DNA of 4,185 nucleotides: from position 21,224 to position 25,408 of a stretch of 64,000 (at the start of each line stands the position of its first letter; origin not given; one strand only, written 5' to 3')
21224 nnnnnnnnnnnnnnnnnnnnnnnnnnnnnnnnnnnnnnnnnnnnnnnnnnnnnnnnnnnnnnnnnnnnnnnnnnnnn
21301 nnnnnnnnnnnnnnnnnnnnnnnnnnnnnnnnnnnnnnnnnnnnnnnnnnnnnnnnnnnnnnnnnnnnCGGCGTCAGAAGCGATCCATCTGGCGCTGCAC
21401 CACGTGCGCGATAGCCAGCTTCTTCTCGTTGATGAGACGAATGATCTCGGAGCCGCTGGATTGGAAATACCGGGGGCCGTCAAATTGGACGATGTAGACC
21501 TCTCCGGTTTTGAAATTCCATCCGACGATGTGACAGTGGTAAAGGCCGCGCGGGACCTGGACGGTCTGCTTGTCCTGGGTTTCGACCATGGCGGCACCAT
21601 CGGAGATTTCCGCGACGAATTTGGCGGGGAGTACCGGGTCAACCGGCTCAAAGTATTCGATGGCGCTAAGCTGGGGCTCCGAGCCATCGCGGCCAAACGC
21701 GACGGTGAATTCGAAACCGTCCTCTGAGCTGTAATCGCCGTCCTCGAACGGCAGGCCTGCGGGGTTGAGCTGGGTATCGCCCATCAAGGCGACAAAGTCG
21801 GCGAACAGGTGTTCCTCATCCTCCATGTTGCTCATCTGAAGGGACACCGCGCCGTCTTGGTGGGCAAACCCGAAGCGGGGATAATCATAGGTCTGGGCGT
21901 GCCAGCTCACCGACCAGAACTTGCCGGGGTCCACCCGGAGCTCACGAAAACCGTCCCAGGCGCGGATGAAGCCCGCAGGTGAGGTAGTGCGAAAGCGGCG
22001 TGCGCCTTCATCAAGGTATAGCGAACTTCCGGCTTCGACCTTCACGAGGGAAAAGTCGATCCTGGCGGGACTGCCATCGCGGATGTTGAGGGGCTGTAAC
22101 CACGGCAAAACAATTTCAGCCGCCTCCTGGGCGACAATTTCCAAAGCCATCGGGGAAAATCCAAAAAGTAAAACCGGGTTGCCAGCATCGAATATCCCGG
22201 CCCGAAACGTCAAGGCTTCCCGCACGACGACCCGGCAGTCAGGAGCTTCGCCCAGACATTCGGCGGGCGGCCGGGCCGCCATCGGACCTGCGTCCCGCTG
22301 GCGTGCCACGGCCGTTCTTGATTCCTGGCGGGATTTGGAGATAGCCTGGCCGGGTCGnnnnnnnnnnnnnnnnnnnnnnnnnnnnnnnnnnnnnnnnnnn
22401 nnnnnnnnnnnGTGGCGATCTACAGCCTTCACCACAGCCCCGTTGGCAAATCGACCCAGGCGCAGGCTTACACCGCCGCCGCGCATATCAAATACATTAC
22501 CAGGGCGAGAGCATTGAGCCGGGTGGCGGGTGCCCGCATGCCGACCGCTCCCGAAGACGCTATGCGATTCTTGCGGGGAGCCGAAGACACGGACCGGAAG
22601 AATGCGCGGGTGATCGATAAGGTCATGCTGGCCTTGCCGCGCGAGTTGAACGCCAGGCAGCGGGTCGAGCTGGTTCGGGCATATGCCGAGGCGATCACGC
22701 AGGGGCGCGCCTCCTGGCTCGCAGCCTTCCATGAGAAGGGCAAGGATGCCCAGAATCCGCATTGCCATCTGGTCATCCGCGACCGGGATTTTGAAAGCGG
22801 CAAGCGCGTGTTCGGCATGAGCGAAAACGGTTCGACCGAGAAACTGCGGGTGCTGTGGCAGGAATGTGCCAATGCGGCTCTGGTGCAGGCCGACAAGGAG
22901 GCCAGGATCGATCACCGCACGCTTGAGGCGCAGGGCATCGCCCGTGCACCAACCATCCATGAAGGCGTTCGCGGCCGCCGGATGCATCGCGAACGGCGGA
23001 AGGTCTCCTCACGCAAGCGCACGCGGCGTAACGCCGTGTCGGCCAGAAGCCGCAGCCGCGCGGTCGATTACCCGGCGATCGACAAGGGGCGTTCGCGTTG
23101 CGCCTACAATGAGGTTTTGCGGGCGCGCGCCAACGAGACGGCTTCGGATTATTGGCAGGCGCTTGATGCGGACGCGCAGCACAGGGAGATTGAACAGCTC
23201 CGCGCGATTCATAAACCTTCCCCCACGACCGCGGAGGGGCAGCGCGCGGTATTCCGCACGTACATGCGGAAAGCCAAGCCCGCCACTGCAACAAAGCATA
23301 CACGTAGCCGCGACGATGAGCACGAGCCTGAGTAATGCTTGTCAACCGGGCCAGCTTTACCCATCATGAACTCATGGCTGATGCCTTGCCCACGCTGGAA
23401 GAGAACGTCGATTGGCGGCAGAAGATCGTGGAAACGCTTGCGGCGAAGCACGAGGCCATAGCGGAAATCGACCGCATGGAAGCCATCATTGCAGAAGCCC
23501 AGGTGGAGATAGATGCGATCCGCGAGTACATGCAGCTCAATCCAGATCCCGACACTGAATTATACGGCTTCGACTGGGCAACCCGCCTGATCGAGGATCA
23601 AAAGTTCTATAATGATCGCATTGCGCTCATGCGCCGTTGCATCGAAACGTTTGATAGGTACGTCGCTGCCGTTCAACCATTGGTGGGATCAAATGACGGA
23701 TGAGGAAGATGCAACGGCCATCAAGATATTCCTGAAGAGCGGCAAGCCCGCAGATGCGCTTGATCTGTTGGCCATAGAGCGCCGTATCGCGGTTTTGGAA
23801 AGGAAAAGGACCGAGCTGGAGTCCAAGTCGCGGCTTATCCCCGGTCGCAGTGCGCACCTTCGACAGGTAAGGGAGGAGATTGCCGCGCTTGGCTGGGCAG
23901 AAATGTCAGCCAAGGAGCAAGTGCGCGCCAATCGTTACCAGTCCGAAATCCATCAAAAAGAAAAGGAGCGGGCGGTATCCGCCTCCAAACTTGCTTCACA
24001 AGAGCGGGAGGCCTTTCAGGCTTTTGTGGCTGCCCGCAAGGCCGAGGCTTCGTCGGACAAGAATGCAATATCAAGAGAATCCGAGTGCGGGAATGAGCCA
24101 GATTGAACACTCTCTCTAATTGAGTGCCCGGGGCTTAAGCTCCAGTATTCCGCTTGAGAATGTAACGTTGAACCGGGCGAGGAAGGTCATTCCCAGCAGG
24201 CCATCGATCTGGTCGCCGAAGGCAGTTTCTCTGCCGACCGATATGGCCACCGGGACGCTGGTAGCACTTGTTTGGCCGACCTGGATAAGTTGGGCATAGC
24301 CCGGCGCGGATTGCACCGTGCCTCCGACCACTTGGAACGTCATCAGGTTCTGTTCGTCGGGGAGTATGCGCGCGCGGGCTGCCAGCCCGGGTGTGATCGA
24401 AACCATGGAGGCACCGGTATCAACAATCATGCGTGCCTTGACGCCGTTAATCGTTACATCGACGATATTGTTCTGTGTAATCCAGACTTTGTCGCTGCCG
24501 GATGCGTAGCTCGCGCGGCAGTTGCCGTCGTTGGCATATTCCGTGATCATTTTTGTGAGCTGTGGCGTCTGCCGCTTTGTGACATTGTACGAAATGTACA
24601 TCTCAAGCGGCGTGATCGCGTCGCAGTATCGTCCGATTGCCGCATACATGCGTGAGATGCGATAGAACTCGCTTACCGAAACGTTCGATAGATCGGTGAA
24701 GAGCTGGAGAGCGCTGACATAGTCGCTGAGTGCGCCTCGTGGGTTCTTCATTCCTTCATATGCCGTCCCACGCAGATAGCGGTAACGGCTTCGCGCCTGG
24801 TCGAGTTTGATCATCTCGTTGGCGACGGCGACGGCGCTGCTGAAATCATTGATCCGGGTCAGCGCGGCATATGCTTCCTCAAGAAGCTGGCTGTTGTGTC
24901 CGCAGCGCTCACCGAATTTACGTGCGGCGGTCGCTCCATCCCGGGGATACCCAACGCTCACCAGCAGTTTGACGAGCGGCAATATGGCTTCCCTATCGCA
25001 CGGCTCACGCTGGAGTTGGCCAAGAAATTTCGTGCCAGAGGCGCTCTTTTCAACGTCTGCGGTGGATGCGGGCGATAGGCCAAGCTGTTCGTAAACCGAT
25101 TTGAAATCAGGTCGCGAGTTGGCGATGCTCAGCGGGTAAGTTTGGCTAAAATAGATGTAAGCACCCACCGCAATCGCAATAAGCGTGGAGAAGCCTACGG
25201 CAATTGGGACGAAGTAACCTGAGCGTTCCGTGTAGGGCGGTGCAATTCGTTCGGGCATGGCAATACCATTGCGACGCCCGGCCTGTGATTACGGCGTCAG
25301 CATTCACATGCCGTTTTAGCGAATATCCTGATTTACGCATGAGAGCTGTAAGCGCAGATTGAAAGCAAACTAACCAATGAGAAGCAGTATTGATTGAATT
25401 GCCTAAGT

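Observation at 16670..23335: Two complete MobQ relaxase-oriT-coupling-protein modules side by side, no mating-pore genes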

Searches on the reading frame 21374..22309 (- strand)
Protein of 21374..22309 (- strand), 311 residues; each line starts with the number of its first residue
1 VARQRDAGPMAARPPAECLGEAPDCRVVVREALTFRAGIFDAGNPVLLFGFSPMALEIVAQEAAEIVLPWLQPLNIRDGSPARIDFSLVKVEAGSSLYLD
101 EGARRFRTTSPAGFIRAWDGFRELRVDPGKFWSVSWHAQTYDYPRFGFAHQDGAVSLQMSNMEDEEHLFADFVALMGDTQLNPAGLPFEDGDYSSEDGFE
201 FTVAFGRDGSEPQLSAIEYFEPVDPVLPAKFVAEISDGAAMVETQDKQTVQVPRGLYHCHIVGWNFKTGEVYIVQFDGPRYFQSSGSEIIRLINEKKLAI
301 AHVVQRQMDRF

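Call 3: search_protein_families(library=pfam, proteins=[window:21374-22309:-], max_evalue=0.01)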
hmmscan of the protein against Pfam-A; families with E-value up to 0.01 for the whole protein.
window:21374-22309:- (311 aa): 0 families

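Call 22: search_protein_families(library=padloc, proteins=[window:21374-22309:-], max_evalue=0.01)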
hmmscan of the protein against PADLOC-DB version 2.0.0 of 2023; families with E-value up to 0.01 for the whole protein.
window:21374-22309:- (311 aa): 0 families

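Call 56: search_protein_families(library=ncbifam, proteins=[window:21374-22309:-], max_evalue=0.001)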
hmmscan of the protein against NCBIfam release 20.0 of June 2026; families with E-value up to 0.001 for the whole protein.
window:21374-22309:- (311 aa): 0 families

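Call 92: predict_structure(alignment_id=A2)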
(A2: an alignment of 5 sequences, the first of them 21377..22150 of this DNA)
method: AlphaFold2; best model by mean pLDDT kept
length: 258 residues; sequences in the alignment: 5
mean_pLDDT: 86.8   pTM: 0.62
mean pLDDT of the five models: 86.8, 85.3, 84.3, 84.0, 76.2
residues with pLDDT >= 90: 152; 70-90: 82; 50-70: 18; < 50: 6
segments of 3 or more residues with pLDDT < 50: 254-258
pLDDT, mean of each block of 10 residues (from residue 1): 88 92 62 89 95 96 96 94 86 89 88 89 94 90 85 91 69 85 92 86 91 80 92 93 90 47
secondary structure, 60 per line:
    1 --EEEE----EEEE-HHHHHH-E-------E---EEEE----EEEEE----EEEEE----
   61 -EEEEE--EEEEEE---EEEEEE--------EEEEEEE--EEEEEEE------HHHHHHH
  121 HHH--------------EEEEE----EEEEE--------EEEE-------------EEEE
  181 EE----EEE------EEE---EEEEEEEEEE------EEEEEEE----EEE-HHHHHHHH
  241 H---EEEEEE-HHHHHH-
elements in order: E3-6 E11-14 H16-21 E35-38 E43-47 E52-56 E62-66 E69-74 E78-83 E92-98 E101-107 H114-123 E138-142 E147-151 E160-163 E177-182 E187-189 E196-198 E202-211 E218-224 E229-231 H233-241 E245-250 H252-257

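Call 95: fold_search(model_id=the predicted structure, library=pdb)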
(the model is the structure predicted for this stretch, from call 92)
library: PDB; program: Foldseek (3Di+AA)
matches with E <= 10: 521; with E <= 0.001: 0
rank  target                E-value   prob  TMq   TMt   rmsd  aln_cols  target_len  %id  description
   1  7eeb_F                6.3e-02  0.11  0.12  0.05  16.3       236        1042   12  Structure of the CatSpermasome (released 2021-07-28)
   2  4ld1                  1.4e-01  0.47  0.18  0.29  12.2       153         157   12  Structural analysis of the microcephaly protein CPAP G-box domain suggests a role in centriole elongation. (released 2013-09-04)
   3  3fgb_B                1.4e-01  0.09  0.15  0.13  16.8       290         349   12  Crystal structure of the Q89ZH8_BACTN protein from Bacteroides thetaiotaomicron. Northeast Structural Genomics Consort (released 2008-12-23)
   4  6zqf_UL               1.6e-01  0.10  0.16  0.07  20.2       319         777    9  Cryo-EM structure of the 90S pre-ribosome from Saccharomyces cerevisiae, state Dis-B (Poly-Ala) (released 2020-09-23)
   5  8xpg_B                1.8e-01  0.09  0.13  0.15  18.8       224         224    9  The Crystal Structure of polo box domain of Plk4 from Biortus. (released 2024-03-06)
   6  4ld3_A                2.0e-01  0.41  0.19  0.29  12.2       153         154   12  Structural analysis of the microcephaly protein CPAP G-box domain suggests a role in centriole elongation. (released 2013-09-04)
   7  7c3e_B                2.0e-01  0.06  0.13  0.11  18.2       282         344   10  Crystal structure of R97A/R150A/R203A mutant of AofleA from Arthrobotrys oligospora (released 2020-07-29)
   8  5wlc_LQ               2.2e-01  0.09  0.16  0.07  20.2       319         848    9  The complete structure of the small subunit processome (released 2017-09-27)
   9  7c37_A                2.2e-01  0.07  0.14  0.11  18.0       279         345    9  Crystal structure of AofleA from Arthrobotrys oligospora (released 2020-07-29)
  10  7c39_A                2.4e-01  0.07  0.14  0.11  18.0       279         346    9  Crystal structure of AofleA from Arthrobotrys oligospora in complex with methylated L-fucose (released 2020-07-29)
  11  8yab_D                2.5e-01  0.07  0.14  0.11  16.6       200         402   12  AP5 complex bound to SPG11-SPG15 (released 2025-03-26)
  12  2w7q_A                2.7e-01  0.09  0.11  0.14  15.1       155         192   15  Structure of Pseudomonas aeruginosa LolA (released 2009-12-29)
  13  4qrj_B                2.8e-01  0.08  0.15  0.13  16.4       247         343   11  Crystal structure of a putative 6-phosphogluconolactonase (BACUNI_04672) from Bacteroides uniformis ATCC 8492 at 2.20  (released 2014-07-23)
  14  7c3e_A                3.0e-01  0.06  0.13  0.11  17.6       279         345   10  Crystal structure of R97A/R150A/R203A mutant of AofleA from Arthrobotrys oligospora (released 2020-07-29)
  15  4bxp                  3.3e-01  0.23  0.20  0.28  15.3       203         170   11  Structure of the wild-type TCP10 domain of Danio rerio CPAP (released 2013-09-25)
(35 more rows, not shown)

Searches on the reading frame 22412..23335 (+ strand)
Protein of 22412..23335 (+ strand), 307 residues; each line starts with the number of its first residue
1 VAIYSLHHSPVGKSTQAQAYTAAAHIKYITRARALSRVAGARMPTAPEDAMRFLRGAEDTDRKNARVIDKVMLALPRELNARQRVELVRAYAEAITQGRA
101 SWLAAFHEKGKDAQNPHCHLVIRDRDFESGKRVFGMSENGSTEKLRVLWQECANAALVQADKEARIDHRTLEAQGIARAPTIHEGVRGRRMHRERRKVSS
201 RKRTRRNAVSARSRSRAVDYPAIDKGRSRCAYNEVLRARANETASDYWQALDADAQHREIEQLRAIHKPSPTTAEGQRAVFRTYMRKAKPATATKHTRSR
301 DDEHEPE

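Call 3: search_protein_families(library=pfam, proteins=[window:22412-23335:+], max_evalue=0.01)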
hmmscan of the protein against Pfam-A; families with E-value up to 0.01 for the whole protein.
window:22412-23335:+ (307 aa): 2 families
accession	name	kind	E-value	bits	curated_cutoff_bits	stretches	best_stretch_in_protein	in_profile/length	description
PF03389.21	MobA_MobL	-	1.6e-24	87.4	26.7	2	141-193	171-223/224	MobA/MobL family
PF03432.20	Relaxase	-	1.8e-06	28.7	24.6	1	52-133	29-109/132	MobA/VirD2-like, nuclease domain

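Call 22: search_protein_families(library=padloc, proteins=[window:22412-23335:+], max_evalue=0.01)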
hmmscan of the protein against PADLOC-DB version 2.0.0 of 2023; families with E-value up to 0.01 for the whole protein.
window:22412-23335:+ (307 aa): 1 family
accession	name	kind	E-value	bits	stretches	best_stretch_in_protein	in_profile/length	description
PDLC02877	DpdH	-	2.6e-10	38.1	1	2-126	2-130/308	DpdH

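Call 56: search_protein_families(library=ncbifam, proteins=[window:22412-23335:+], max_evalue=0.001)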
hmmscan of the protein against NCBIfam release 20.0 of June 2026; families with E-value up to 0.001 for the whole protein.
window:22412-23335:+ (307 aa): 4 families
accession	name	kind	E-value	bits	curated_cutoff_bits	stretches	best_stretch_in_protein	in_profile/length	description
NF041496.1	MobQ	equivalog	1.5e-18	67.3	200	1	60-174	76-197/197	MobQ family relaxase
TIGR02768.1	TraA_Ti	equivalog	6.6e-18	64.4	590.45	1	61-206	79-239/751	Ti-type conjugative transfer relaxase TraA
NF010464.0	PRK13889.1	subfamily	1.8e-16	59.2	1015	1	61-218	78-239/992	conjugal transfer relaxase TraA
NF010402.0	PRK13826.1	subfamily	3.1e-11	41.9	1317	2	140-216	186-265/1102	Dtr system oriT relaxase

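Call 58: search_solved_structures(query=window:22412-23335:+, max_evalue=1, show_alignments=2)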
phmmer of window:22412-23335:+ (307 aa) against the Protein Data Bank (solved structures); distinct sequences matched with E-value up to 1: 2.
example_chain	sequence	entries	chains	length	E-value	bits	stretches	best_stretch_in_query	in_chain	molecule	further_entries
2ns6_A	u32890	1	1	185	7.5e-08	35.4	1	12-132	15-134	Mobilization protein A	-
4ht4_A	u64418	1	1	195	0.00011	25.1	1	60-128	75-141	Nicking enzyme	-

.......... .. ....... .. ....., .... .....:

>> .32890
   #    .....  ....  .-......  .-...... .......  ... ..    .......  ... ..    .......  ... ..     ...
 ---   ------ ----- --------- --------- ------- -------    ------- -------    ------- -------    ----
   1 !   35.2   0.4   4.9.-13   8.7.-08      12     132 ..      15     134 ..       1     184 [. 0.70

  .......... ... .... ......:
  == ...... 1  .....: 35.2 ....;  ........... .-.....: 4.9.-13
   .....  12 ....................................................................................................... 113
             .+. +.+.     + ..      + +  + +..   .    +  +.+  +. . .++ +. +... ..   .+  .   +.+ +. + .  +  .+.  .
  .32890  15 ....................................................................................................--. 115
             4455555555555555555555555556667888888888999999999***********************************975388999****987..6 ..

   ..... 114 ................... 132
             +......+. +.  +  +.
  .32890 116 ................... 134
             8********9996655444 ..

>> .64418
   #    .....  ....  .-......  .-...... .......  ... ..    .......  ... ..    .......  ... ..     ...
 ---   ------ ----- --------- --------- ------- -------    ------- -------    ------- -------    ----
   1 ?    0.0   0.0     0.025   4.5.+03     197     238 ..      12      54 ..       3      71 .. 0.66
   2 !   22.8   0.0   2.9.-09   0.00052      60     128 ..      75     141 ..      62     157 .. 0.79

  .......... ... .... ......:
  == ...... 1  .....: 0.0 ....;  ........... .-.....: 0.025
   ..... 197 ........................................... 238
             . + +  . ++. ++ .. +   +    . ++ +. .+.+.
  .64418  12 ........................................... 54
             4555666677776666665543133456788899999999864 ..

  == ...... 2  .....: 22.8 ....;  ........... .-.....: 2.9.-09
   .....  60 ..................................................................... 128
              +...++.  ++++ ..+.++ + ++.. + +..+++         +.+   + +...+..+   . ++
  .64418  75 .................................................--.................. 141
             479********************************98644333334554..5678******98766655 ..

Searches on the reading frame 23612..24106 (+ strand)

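Call 3: search_protein_families(library=pfam, proteins=[window:23612-24106:+], max_evalue=0.01)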
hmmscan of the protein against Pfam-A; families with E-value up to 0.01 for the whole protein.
window:23612-24106:+ (164 aa): 0 families

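Call 22: search_protein_families(library=padloc, proteins=[window:23612-24106:+], max_evalue=0.01)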
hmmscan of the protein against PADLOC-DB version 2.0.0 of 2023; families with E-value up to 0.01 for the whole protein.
window:23612-24106:+ (164 aa): 1 family
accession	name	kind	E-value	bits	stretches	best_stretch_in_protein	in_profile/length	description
PDLC00512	JetC1|JetC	-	0.0036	13.4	1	47-150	676-780/1123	DUF3584 domain; MukB-like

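Call 56: search_protein_families(library=ncbifam, proteins=[window:23612-24106:+], max_evalue=0.001)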
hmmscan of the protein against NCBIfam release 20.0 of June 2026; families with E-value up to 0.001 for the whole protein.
window:23612-24106:+ (164 aa): 0 families

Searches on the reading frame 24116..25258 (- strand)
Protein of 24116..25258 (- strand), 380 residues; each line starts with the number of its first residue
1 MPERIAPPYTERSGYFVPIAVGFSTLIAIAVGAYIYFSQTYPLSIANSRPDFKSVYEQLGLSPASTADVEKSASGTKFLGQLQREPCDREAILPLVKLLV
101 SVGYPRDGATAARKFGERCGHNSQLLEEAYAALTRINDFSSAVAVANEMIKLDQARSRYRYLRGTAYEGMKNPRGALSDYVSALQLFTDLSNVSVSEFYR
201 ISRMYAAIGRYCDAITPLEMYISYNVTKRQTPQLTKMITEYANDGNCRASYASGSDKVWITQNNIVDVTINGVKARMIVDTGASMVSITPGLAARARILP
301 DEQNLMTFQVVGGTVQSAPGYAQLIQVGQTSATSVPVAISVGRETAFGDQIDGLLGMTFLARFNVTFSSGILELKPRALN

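Call 3: search_protein_families(library=pfam, proteins=[window:24116-25258:-], max_evalue=0.01)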
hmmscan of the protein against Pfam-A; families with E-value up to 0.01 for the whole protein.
window:24116-25258:- (380 aa): 2 families
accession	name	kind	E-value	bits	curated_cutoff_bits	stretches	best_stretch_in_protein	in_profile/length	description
PF13975.11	gag-asp_proteas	-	1.1e-17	64.8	28.2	1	266-362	1-92/92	gag-polyprotein putative aspartyl protease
PF13650.11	Asp_protease_2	-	2.3e-17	63.9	24.3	1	266-359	1-90/90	Aspartyl protease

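Call 22: search_protein_families(library=padloc, proteins=[window:24116-25258:-], max_evalue=0.01)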
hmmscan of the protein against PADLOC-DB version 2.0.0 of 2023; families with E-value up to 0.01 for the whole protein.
window:24116-25258:- (380 aa): 2 families
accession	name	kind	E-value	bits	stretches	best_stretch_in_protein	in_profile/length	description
PDLC04402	PDC-M08B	-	7.8e-05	20.8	1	275-366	26-116/128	-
PDLC04405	PDC-M08B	-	0.00027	19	1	276-367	27-116/127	-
